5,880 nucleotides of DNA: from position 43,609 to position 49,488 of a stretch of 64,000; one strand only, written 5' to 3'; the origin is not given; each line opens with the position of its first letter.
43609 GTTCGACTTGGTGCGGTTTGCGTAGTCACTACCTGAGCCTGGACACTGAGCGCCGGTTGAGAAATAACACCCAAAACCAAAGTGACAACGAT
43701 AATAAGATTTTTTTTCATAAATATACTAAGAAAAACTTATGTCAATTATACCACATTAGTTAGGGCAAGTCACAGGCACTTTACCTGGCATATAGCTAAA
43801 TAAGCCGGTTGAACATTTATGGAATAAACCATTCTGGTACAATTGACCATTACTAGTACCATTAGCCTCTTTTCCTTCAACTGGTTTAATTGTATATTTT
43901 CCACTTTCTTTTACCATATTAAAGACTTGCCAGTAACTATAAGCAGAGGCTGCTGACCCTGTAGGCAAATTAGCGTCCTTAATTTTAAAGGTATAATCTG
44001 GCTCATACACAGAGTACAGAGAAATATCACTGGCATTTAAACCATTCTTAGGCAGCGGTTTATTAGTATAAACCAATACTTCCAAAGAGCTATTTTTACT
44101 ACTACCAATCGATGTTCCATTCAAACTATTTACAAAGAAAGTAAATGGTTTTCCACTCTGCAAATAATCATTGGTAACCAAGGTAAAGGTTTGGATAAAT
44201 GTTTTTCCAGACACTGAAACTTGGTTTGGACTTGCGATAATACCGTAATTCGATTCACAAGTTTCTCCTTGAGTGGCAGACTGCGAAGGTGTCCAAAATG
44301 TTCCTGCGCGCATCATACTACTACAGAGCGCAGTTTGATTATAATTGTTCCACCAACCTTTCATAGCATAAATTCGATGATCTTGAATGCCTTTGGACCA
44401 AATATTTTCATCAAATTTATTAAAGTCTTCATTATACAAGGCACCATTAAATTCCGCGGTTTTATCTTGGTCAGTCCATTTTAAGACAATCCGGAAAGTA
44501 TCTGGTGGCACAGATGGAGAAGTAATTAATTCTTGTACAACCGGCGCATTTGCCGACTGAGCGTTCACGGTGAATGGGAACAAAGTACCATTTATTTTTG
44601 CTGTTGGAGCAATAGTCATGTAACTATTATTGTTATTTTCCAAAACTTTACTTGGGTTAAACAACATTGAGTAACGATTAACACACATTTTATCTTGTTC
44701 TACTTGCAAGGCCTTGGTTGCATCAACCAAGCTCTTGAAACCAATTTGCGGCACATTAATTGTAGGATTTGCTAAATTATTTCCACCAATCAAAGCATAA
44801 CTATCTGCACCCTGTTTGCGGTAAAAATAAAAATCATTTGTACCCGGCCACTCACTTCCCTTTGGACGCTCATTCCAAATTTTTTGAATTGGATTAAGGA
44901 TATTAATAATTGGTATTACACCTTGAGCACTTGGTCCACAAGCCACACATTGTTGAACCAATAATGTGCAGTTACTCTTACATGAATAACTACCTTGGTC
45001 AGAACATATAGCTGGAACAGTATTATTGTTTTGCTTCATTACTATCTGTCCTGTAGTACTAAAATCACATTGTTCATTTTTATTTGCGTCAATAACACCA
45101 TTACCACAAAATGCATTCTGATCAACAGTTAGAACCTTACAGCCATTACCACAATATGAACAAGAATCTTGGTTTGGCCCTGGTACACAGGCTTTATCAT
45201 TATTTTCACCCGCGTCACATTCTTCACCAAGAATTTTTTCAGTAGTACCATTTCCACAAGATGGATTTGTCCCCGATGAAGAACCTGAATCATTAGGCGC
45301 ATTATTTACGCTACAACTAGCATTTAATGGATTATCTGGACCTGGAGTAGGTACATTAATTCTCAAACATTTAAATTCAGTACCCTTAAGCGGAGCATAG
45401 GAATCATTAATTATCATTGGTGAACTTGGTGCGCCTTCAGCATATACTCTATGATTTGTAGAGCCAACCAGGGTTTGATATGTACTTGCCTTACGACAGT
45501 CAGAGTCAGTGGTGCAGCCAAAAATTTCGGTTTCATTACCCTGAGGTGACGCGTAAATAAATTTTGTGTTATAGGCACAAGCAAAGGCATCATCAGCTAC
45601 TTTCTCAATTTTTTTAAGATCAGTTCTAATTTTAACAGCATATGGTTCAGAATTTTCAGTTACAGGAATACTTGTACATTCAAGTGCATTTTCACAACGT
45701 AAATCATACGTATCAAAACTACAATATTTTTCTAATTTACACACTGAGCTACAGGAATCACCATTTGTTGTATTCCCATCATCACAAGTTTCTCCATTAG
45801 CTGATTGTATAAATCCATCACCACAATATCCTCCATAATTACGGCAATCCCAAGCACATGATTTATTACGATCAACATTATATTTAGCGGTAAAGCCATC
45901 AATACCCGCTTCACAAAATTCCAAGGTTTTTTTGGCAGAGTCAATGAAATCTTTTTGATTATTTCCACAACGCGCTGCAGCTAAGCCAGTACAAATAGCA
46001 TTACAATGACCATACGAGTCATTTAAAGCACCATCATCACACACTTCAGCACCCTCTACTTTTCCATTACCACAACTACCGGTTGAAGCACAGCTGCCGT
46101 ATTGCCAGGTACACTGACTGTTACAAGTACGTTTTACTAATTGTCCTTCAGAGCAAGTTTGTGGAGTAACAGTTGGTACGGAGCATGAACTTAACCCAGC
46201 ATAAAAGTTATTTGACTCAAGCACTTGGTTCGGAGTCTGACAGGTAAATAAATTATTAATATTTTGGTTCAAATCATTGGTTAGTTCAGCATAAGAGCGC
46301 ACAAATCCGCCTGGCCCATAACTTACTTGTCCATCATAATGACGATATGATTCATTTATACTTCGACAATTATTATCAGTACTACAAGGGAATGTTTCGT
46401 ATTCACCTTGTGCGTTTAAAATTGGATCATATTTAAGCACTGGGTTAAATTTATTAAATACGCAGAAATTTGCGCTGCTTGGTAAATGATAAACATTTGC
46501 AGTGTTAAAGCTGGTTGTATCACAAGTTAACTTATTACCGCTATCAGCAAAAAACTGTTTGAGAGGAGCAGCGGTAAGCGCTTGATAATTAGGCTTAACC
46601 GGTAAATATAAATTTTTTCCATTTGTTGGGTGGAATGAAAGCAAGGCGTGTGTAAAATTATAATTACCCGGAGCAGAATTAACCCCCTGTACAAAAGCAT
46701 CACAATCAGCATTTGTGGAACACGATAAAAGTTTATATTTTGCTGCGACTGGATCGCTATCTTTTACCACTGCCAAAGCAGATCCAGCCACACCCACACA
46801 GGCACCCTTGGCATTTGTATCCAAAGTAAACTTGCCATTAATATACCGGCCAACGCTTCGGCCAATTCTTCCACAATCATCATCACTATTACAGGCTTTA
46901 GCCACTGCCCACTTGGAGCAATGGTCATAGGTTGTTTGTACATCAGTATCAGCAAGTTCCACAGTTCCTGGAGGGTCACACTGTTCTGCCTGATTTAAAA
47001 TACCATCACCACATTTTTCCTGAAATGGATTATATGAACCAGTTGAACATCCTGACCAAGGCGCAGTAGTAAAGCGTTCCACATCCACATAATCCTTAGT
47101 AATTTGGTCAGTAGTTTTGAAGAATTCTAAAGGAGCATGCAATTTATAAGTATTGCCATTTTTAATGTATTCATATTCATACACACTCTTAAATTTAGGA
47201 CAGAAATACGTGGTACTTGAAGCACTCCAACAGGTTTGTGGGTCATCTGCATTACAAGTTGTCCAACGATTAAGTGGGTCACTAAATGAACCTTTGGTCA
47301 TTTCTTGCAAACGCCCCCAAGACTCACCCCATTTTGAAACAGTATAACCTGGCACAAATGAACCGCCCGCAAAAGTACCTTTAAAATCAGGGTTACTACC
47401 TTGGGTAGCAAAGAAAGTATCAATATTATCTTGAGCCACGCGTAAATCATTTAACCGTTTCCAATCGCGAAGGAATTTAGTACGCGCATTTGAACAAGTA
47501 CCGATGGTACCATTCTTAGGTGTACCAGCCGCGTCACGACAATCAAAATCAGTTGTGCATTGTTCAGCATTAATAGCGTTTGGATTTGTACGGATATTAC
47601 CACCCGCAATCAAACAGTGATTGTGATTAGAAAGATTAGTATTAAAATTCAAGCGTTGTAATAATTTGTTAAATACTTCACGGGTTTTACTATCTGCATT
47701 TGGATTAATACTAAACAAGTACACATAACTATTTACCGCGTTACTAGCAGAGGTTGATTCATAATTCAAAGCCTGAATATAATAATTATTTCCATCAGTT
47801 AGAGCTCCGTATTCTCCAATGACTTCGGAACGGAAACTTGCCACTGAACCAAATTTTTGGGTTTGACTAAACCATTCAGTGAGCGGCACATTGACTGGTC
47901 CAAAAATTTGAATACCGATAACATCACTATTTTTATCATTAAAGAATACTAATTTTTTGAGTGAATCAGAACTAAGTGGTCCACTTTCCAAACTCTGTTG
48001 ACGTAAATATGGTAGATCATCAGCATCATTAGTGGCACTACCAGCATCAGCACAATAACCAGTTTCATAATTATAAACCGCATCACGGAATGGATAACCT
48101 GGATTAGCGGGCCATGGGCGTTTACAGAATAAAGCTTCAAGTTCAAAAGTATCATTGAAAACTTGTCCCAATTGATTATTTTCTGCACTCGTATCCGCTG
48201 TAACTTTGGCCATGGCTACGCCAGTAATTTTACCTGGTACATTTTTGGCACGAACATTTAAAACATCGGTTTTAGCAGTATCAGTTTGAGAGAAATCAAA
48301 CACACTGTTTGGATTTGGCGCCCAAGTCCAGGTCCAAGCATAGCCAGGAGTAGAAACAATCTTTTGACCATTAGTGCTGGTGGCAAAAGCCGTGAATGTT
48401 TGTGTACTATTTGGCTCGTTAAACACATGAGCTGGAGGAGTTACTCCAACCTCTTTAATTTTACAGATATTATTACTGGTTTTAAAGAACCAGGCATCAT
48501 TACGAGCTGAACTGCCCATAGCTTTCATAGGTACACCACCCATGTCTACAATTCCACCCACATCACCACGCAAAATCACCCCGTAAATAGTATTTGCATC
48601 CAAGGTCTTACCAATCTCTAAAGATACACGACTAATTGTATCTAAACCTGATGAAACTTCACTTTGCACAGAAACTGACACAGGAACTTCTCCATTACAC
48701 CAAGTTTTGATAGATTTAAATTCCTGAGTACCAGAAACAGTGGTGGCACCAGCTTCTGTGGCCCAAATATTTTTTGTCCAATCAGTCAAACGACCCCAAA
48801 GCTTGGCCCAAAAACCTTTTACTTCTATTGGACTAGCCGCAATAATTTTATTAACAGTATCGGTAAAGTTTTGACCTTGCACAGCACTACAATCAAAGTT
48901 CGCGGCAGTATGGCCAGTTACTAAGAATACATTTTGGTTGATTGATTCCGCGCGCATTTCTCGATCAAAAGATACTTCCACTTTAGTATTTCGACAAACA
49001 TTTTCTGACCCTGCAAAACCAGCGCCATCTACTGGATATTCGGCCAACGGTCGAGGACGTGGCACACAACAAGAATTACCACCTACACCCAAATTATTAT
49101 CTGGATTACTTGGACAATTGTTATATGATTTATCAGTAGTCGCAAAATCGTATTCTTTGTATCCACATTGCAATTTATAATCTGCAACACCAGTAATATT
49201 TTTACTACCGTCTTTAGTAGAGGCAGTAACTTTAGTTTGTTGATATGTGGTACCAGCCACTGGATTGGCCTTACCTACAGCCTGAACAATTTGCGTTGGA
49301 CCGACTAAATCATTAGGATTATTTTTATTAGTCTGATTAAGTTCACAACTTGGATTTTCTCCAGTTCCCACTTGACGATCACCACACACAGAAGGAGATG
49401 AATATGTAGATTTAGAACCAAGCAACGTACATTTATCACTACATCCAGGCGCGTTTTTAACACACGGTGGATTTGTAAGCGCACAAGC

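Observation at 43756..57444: Pair of giant surface proteins sharing a VirB2/TrbC-like pilin N-terminal module: candidate host-contact apparatus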

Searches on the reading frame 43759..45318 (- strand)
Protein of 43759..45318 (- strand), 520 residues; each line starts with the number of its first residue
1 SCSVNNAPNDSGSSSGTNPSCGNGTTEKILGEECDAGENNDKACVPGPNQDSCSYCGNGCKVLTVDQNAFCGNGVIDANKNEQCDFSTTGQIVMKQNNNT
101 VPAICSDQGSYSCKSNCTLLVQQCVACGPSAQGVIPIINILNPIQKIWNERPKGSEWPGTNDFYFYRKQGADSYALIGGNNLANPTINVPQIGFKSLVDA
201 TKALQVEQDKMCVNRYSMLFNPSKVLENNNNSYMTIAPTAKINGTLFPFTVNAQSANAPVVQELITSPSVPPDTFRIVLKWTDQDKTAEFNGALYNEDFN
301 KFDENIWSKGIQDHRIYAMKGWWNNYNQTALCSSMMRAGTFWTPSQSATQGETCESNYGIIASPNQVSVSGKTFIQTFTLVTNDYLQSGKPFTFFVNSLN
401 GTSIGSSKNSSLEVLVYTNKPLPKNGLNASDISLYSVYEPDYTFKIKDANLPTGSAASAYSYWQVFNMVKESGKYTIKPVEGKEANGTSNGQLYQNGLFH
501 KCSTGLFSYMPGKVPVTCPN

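Call 61: search_solved_structures(query=A5, max_evalue=1)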
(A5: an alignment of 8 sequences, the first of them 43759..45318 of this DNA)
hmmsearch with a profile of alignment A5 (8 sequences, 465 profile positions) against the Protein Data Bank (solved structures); distinct sequences matched with E-value up to 1: 0.

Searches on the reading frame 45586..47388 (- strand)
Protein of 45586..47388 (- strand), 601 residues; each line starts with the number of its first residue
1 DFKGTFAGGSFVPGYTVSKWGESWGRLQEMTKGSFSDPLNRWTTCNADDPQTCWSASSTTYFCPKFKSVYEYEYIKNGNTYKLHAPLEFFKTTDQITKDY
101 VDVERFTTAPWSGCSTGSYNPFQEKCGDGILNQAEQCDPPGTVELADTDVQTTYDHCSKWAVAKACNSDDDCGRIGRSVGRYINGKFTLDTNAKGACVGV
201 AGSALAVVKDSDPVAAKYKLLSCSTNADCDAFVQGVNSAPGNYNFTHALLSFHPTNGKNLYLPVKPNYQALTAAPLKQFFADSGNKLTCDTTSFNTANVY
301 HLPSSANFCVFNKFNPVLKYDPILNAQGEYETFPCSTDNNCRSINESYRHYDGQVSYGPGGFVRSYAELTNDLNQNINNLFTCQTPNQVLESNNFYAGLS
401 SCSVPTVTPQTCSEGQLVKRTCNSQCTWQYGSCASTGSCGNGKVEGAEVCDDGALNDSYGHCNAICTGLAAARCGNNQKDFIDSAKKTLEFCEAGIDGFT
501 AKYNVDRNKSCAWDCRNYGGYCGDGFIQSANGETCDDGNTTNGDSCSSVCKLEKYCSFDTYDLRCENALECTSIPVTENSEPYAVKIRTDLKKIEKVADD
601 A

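Call 49: search_protein_families(library=pfam, proteins=[window:45586-47388:-], max_evalue=1)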
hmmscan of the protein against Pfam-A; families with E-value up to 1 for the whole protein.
window:45586-47388:- (601 aa): 1 family
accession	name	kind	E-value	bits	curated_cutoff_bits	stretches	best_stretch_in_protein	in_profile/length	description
PF13948.11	DUF4215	-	0.0001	22.9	27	2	515-551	14-47/47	Domain of unknown function (DUF4215)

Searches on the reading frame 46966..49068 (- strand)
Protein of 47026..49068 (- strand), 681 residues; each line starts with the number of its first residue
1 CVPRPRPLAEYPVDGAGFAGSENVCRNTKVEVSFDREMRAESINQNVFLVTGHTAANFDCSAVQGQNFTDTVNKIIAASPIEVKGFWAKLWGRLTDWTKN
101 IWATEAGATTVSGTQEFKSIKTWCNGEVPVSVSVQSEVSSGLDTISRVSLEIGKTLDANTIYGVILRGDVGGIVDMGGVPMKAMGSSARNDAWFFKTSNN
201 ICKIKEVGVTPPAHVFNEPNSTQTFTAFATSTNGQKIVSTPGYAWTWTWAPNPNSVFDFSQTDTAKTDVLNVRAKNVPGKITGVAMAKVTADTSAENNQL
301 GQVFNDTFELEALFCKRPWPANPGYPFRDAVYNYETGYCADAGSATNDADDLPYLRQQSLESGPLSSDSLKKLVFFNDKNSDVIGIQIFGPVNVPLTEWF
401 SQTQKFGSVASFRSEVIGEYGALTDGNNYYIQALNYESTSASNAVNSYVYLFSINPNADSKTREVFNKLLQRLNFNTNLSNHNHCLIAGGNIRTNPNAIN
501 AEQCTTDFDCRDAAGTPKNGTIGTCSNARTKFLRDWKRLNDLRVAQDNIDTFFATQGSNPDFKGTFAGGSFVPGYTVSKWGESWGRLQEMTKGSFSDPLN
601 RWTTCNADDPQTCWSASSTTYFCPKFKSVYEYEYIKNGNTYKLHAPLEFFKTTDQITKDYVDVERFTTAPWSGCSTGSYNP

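Call 49: search_protein_families(library=pfam, proteins=[window:47086-48888:-], max_evalue=1)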
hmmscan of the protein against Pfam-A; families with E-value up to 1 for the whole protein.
window:47086-48888:- (601 aa): 0 families

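Call 53: find_homologous_proteins(query=window:47026-49068:-, max_evalue=0.00001)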
Query window:47026-49068:- (681 aa): 1 proteins with E <= 0.00001 among 8000 candidates.
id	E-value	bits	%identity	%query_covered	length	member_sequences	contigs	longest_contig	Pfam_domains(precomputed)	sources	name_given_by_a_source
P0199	1.7e-99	352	34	89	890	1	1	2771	PF13385.14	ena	-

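Call 103: predict_structure(alignment_id=A7)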
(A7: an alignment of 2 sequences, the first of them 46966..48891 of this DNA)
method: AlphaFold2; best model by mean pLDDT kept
length: 642 residues; sequences in the alignment: 2
mean_pLDDT: 31.3   pTM: 0.26
mean pLDDT of the five models: 31.3, 28.2, 26.8, 26.4, 26.0
residues with pLDDT >= 90: 0; 70-90: 0; 50-70: 29; < 50: 613
segments of 3 or more residues with pLDDT < 50: 1-335, 343-352, 374-390, 394-407, 409-642
pLDDT, mean of each block of 10 residues (from residue 1): 35 38 37 33 26 22 24 28 29 32 33 30 30 30 31 29 33 30 29 26 26 25 24 23 26 27 24 22 26 26 25 30 38 51 43 53 54 43 38 46 47 37 29 31 29 29 29 30 33 34 32 28 34 29 29 28 24 32 30 27 28 31 27 29 26
secondary structure, 60 per line:
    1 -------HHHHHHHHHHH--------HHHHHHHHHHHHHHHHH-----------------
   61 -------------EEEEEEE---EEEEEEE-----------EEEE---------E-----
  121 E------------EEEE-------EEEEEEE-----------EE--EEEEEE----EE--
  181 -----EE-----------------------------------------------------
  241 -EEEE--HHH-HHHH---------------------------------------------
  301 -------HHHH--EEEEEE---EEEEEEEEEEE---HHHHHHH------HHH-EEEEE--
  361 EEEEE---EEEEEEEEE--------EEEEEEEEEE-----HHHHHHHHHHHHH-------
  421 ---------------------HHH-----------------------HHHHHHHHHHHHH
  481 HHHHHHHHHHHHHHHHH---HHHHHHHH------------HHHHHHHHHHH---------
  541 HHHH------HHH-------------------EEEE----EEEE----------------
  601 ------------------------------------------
elements in order: H8-18 H27-43 E74-80 E84-90 E102-105 E134-137 E145-151 E167-172 E242-245 H252-255 H308-311 E314-319 E323-333 H337-343 E354-358 E361-365 E369-377 E386-395 H401-413 H468-497 H501-508 H521-531 H541-544 E573-576 E581-584

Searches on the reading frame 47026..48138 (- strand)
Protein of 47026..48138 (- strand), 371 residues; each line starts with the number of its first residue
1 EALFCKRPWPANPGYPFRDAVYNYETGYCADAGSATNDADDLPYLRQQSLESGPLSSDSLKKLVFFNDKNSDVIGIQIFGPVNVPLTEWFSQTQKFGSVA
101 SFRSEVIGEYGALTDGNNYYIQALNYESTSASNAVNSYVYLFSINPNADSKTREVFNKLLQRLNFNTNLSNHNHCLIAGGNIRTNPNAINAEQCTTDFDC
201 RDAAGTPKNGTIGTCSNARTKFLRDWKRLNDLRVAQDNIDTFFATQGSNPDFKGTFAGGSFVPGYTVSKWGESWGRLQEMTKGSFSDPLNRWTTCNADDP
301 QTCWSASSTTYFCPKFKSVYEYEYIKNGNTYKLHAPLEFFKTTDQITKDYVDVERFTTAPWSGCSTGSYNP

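Call 59: search_solved_structures(query=A3, max_evalue=1)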
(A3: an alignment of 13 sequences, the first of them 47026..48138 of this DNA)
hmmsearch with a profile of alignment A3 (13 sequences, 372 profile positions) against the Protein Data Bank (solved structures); distinct sequences matched with E-value up to 1: 3.
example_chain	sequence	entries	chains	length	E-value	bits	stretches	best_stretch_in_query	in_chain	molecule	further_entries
9yfg_Da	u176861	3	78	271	0.31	13.3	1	227-327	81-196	Sodium-type flagellar protein MotY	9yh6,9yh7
9ydo_Da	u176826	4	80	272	0.31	13.3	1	227-327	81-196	Sodium-type flagellar protein MotY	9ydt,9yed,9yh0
9yec_Da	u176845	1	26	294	0.36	13.1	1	227-326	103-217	Sodium-type flagellar protein MotY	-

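Call 70: search_protein_families(library=pfam, alignment_id=A3, max_evalue=1)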
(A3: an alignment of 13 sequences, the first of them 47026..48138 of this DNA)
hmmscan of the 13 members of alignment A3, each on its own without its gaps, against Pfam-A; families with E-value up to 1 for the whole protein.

A. member 1, window:47026-48138:- (371 aa): 0 families

B. families by the number of members that match (of 13 scanned): 8 families
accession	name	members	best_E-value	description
PF07127.16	Nodulin_late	1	0.0033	Late nodulin domain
PF21294.4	Polysacc_lyase_14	1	0.017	Polysaccharide lyase 14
PF15270.11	ACI44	1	0.099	Metallo-carboxypeptidase inhibitor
PF03293.19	Pox_RNA_pol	1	0.21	Poxvirus DNA-directed RNA polymerase, 18 kD subunit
PF01666.22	DX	1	0.23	DX module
PF21353.3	Per3-like_PAS-A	1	0.27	Period circadian protein homolog 3-like, PAS-A domain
PF04706.18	Dickkopf_N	1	0.32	Dickkopf N-terminal cysteine-rich region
PF00095.26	WAP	1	0.37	WAP-type (Whey Acidic Protein) 'four-disulfide core'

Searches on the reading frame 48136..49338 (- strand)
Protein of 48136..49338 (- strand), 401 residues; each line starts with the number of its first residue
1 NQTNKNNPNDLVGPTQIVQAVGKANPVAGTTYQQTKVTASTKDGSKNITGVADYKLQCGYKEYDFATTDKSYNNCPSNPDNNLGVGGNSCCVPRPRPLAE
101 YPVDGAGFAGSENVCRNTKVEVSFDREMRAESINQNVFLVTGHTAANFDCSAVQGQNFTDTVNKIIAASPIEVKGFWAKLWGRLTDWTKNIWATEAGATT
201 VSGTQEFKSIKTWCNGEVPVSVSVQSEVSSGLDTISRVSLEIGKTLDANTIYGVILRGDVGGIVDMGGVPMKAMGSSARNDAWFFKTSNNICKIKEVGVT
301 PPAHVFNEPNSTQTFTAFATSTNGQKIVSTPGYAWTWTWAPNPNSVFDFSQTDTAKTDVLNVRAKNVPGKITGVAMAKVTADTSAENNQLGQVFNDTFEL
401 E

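Call 60: search_solved_structures(query=A4, max_evalue=1)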
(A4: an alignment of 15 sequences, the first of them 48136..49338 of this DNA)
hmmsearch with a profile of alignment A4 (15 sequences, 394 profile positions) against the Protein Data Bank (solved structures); distinct sequences matched with E-value up to 1: 0.

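Call 71: search_protein_families(library=pfam, alignment_id=A4, max_evalue=1)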
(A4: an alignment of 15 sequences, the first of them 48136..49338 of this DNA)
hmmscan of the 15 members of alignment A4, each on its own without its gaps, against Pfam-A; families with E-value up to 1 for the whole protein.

A. member 1, window:48136-49338:- (401 aa): 1 family
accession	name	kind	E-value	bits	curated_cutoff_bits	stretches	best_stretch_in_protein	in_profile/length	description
PF13205.12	Big_5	-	5.6e-05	24.3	23.6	1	109-155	14-56/105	Bacterial Ig-like domain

B. families by the number of members that match (of 15 scanned): 3 families
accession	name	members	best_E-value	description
PF13205.12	Big_5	15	1.5e-13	Bacterial Ig-like domain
PF21512.3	ITPK1_preATP-grasp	1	0.06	Inositol-tetrakisphosphate 1-kinase, preATP-grasp domain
PF01949.23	Endo_dU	1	0.069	Endonuclease dU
